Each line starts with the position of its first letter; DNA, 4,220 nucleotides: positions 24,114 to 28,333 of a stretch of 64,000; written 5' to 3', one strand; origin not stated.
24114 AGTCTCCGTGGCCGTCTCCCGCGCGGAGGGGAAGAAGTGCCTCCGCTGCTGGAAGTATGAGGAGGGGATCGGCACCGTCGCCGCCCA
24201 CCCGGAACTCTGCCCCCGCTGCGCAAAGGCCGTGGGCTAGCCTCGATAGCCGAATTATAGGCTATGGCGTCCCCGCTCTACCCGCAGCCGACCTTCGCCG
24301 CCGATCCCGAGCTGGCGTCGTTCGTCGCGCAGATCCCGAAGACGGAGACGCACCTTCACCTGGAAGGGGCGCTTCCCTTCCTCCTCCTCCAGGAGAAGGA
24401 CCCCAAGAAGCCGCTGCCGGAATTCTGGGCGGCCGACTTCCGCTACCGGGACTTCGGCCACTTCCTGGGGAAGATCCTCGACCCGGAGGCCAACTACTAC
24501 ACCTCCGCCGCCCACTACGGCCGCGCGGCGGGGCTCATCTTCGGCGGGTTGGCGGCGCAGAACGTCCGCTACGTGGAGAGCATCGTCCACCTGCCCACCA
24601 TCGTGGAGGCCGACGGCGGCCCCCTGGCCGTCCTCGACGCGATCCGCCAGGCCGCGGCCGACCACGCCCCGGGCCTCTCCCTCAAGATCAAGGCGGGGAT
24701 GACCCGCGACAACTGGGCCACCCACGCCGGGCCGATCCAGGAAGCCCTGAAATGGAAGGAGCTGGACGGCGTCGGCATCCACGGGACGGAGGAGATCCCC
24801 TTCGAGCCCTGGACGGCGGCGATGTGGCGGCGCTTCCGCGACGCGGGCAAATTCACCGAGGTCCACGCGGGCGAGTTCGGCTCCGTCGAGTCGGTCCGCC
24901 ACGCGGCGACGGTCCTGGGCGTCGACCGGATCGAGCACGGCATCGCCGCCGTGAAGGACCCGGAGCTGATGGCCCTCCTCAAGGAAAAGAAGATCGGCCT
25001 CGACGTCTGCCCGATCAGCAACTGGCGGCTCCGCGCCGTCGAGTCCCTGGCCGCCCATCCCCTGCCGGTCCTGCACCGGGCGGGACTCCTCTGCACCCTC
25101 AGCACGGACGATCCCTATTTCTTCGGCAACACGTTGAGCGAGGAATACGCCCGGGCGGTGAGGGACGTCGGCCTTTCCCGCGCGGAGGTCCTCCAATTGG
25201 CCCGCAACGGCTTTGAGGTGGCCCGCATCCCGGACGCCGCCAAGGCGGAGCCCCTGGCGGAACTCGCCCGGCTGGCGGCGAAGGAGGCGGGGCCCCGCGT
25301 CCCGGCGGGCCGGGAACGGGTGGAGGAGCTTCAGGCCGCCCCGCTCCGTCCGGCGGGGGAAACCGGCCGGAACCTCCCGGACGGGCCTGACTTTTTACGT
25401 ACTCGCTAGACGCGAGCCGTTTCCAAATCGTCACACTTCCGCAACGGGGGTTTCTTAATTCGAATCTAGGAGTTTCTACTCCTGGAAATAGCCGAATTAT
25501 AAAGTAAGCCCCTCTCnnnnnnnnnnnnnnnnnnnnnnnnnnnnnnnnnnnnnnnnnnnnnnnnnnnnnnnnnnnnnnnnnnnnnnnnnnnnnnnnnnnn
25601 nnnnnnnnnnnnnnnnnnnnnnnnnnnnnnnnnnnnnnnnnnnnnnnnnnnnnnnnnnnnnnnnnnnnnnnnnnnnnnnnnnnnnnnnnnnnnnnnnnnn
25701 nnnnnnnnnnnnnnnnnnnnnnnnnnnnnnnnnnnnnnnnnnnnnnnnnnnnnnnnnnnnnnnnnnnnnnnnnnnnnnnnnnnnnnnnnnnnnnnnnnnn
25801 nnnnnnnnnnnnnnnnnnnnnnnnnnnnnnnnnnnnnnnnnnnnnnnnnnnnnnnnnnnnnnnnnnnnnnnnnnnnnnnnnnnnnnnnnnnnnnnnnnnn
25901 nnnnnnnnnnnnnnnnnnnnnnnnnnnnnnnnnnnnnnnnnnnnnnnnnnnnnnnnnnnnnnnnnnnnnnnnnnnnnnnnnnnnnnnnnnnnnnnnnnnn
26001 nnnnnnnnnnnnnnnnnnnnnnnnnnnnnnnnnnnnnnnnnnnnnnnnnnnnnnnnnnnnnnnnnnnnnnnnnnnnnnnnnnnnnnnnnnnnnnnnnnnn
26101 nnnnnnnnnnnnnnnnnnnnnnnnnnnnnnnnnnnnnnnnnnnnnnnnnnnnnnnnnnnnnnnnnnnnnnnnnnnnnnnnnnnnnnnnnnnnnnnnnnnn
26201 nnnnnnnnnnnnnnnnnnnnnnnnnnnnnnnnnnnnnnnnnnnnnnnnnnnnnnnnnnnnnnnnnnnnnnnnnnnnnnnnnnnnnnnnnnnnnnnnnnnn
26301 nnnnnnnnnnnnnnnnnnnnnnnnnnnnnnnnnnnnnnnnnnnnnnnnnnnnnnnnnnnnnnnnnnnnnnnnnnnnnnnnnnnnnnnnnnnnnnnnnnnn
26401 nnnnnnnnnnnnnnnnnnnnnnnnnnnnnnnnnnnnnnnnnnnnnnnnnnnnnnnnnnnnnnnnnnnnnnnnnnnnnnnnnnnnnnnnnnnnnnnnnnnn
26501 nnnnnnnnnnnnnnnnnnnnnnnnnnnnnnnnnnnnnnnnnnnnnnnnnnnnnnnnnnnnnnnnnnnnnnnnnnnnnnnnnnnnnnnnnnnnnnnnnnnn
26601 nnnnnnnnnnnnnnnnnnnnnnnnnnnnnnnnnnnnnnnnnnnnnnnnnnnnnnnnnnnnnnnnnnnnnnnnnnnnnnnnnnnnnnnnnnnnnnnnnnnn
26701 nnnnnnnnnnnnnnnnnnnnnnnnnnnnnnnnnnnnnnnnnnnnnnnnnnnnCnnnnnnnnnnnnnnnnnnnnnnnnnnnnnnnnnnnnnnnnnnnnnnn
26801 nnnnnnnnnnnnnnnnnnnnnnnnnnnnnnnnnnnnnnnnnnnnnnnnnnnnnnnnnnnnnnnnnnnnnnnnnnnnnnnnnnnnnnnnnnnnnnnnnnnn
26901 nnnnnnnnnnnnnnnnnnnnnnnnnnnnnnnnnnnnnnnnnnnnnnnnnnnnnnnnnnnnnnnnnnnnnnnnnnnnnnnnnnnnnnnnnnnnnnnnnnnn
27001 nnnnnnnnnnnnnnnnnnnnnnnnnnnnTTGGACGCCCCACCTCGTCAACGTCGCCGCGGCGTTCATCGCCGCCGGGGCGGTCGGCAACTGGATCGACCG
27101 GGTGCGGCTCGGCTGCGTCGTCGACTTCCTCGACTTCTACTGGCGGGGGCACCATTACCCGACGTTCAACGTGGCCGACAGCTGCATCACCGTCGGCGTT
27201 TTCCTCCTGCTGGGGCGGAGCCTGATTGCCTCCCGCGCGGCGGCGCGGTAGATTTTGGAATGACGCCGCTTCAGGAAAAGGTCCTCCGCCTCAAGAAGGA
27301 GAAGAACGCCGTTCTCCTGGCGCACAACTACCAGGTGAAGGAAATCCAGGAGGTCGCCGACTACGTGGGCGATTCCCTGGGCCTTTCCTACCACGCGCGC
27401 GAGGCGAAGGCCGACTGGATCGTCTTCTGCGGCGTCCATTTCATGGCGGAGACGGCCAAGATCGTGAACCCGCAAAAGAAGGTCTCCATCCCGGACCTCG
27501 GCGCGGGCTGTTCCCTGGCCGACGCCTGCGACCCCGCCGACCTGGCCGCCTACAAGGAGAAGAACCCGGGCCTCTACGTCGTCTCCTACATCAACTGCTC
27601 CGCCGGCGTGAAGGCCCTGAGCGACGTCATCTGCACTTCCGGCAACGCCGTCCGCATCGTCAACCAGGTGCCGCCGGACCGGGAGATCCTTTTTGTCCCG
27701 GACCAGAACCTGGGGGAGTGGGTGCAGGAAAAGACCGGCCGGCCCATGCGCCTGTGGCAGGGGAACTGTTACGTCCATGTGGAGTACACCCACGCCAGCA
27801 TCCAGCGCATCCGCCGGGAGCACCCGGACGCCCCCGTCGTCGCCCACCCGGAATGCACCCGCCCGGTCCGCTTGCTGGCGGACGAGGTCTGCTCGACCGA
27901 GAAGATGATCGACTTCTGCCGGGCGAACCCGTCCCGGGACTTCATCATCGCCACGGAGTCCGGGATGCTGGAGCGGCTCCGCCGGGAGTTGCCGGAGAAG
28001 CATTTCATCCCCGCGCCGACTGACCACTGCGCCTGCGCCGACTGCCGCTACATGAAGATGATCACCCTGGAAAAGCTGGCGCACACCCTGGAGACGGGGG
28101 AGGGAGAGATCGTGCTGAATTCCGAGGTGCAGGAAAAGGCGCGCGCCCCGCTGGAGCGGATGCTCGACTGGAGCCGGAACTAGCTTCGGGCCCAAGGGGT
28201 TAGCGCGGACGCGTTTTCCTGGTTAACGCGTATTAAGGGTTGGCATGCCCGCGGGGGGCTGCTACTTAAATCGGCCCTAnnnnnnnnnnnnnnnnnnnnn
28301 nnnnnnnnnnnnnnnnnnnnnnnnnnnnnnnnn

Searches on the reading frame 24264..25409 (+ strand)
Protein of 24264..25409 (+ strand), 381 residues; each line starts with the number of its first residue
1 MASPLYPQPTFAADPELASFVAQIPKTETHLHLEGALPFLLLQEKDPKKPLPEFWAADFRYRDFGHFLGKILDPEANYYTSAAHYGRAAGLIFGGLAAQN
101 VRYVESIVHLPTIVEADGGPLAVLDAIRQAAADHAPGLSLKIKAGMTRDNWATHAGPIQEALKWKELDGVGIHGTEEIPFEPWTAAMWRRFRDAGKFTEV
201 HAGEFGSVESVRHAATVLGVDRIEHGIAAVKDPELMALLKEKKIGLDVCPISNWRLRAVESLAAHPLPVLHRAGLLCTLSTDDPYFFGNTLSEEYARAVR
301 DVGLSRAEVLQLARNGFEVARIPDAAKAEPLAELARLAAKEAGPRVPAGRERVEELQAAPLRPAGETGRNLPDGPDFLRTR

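Call 13: search_protein_families(library=pfam, proteins=[window:24264-25409:+])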
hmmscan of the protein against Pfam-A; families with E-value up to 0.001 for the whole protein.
window:24264-25409:+ (381 aa): 2 families
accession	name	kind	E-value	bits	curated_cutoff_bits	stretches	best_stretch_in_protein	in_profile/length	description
PF00962.28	A_deaminase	-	1.7e-44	152.7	27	1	25-332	1-325/330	Adenosine deaminase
PF19326.5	AMP_deaminase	-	3.6e-11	42.6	27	1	199-318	455-573/630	AMP deaminase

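Call 21: find_encoding_contigs(protein=window:24264-25406:+, flank=10000, max_places=10)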
Protein window:24264-25406:+ (381 aa): no gene with exactly this product is on record in the collection.

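Call 22: find_homologous_proteins(query=window:24264-25406:+, max_evalue=1e-20)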
Query window:24264-25406:+ (381 aa): 2414 proteins with E <= 1e-20 among 8000 candidates; the best 120 are listed.
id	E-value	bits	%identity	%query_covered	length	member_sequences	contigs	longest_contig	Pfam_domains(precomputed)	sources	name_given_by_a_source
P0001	2.7e-254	861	100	100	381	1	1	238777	PF00962.29,PF19326.6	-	-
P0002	4.9e-117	409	57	89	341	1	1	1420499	PF00962.29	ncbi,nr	ncbi:MAG: hypothetical protein PW734_01855 [Verrucomicrobium sp.]|nr:hypothetical protein [Verrucomi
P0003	5.2e-102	360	52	82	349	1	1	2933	PF00962.29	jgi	jgi:adenosine deaminase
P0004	1.7e-101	358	51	82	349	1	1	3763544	PF00962.29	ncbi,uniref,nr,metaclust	ncbi:adenosine deaminase [Verrucomicrobium sp. GAS474]|uniref:adenosine deaminase family protein n=1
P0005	8.9e-101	356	50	86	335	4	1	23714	PF00962.29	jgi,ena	-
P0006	5.1e-100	353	52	82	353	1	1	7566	PF00962.29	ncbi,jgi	ncbi:MAG TPA: hypothetical protein VIM58_08315 [Candidatus Methylacidiphilales bacterium]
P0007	1.2e-96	342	49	86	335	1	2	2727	PF00962.29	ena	-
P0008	2.1e-94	335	50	85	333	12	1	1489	PF00962.29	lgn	-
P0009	1.1e-93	332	51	86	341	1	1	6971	PF00962.29,PF19326.6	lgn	-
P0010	5.2e-93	330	49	81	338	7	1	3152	PF00962.29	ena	-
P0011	6.1e-93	330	49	87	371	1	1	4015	PF00962.29,PF19326.6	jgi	jgi:adenosine deaminase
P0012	7.1e-93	330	50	85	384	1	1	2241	PF00962.29,PF19326.6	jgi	jgi:adenosine deaminase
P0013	2.3e-92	328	48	86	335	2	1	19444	PF00962.29,PF19326.6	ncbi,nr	ncbi:MAG: adenosine deaminase family protein [Verrucomicrobia bacterium]|nr:MAG: adenosine deaminase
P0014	3.0e-92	328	47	83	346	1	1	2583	PF00962.29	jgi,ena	-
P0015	1.4e-90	322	49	81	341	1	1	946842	PF00962.29,PF19326.6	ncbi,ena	-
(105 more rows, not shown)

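Call 23: find_encoding_contigs(protein=P0002, flank=10000, max_places=3)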
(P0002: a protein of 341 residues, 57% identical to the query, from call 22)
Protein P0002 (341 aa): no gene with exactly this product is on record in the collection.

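Call 24: find_encoding_contigs(protein=P0004, flank=10000, max_places=3)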
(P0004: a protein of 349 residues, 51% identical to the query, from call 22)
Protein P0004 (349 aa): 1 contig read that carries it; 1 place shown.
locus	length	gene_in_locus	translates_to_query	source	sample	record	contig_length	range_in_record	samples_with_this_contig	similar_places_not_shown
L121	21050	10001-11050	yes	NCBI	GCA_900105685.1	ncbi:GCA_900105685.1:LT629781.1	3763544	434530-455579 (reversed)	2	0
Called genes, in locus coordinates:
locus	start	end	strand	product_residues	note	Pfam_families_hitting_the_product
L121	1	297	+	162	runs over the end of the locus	PF01741:MscL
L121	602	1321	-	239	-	PF00005:ABC_tran, PF02463:SMC_N (faint), PF13304:AAA_21 (faint)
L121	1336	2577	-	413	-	PF12704:MacB_PCD, PF02687:FtsX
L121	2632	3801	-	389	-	PF25973:BSH_CzcB (faint), PF25954:Beta-barrel_RND_2, PF25989:YknX_C (weak)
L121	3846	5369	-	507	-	PF02321:OEP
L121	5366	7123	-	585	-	PF02321:OEP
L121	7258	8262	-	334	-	PF01370:Epimerase, PF16363:GDP_Man_Dehyd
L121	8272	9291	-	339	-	PF01370:Epimerase, PF04321:RmlD_sub_bind (weak), PF16363:GDP_Man_Dehyd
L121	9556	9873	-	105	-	PF04316:FlgM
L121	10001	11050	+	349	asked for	PF00962:A_deaminase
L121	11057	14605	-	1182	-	PF02811:PHP, PF07733:DNA_pol3_alpha, PF17657:DNA_pol3_finger, PF14579:HHH_6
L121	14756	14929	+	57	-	PF11755:DUF3311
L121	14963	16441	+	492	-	PF00474:SSF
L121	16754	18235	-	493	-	-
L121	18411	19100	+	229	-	PF01243:PNPOx_N, PF10590:PNP_phzG_C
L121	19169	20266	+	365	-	PF01073:3Beta_HSD (weak), PF01370:Epimerase, PF02719:Polysacc_synt_2, PF04321:RmlD_sub_bind, PF07993:NAD_binding_4, PF16363:GDP_Man_Dehyd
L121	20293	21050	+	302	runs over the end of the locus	PF00483:NTP_transferase, PF12804:NTP_transf_3 (weak)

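Call 58: find_related_loci(query=L121:9559-9873:-, collection=metagenome_contigs, flank=3000)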
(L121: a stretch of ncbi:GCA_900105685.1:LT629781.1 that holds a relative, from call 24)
Query L121:9559-9873:- (105 aa) in metagenome_contigs; peptide patterns used: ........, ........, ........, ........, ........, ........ (x = any residue, [..] = any of these).
598 stretches matched a pattern (row limit reached: there are more); 1 encode a relative of the query (tblastn E <= 1e-3); 1 distinct loci.
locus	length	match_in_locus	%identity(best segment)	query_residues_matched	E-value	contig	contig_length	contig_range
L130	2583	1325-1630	79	1-102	3e-54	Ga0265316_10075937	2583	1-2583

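Call 77: search_protein_families(library=ncbifam, proteins=[window:24264-25406:+], max_evalue=0.01)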
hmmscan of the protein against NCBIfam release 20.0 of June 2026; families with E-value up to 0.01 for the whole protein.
window:24264-25406:+ (381 aa): 11 families
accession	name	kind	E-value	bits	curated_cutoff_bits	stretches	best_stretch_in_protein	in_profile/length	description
TIGR01430.1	aden_deam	equivalog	4.7e-48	163.9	216.55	1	25-333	2-322/323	adenosine deaminase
NF006848.0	PRK09358.1-3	equivalog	8.5e-47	160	426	1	22-334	2-323/325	adenosine deaminase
NF006850.0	PRK09358.1-6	equivalog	2.6e-43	148.1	419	1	18-337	2-330/334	adenosine deaminase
NF006854.0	PRK09358.3-1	equivalog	9.7e-40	136.7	530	1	16-336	6-336/344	adenosine deaminase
NF006846.0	PRK09358.1-1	equivalog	5.5e-32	111.1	459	1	186-329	182-325/333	adenosine deaminase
NF006849.0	PRK09358.1-5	equivalog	2.8e-27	95.7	494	1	190-339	193-342/350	adenosine deaminase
NF006856.0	PRK09358.3-3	equivalog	7e-26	91.1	510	1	159-310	153-303/316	adenosine deaminase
NF006847.0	PRK09358.1-2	equivalog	1.1e-20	73.8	412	1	165-328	172-346/364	adenosine deaminase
NF006859.0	PRK09358.3-6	equivalog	3.7e-20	72.3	549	1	199-297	182-280/299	adenosine deaminase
TIGR01431.1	adm_rel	subfamily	5.8e-16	58.3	315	1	201-315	326-448/479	adenosine deaminase-related growth factor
TIGR01429.1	AMP_deaminase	equivalog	1.7e-11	43.6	726.3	1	188-316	430-558/611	AMP deaminase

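Call 91: search_protein_families(library=phrogs, proteins=[window:24264-25406:+], max_evalue=0.01)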
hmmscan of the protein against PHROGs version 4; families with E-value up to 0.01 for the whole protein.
window:24264-25406:+ (381 aa): 1 family
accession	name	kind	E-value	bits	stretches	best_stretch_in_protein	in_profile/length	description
phrog_34694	-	unknown function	7.1e-06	26.1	1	239-317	342-419/441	-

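Call 92: search_protein_families(library=padloc, proteins=[window:24264-25406:+], max_evalue=0.01)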
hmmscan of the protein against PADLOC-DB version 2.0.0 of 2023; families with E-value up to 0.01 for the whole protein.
window:24264-25406:+ (381 aa): 1 family
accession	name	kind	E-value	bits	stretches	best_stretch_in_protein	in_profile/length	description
PDLC01908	CARF5--CARF_ADA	-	4e-23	80.1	1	185-332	437-591/605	-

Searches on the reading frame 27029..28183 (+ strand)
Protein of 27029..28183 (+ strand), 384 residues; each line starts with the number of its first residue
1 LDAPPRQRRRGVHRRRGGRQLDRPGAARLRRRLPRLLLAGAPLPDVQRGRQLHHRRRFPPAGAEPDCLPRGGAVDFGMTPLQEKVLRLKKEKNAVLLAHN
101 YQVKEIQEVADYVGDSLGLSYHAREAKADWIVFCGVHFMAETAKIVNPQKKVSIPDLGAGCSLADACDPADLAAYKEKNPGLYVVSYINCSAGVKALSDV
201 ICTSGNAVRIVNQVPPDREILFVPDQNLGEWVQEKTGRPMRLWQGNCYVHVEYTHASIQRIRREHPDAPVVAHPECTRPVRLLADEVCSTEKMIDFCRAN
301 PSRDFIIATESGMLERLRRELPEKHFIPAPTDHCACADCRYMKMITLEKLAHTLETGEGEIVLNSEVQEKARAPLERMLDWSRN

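Call 29: search_protein_families(library=pfam, proteins=[window:27029-28183:+], max_evalue=0.00001)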
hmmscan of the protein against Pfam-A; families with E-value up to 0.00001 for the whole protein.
window:27029-28183:+ (384 aa): 1 family
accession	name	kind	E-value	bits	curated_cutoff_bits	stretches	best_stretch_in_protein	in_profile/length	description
PF02445.21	NadA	-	1.7e-117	392.2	27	1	84-380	2-295/295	Quinolinate synthetase A protein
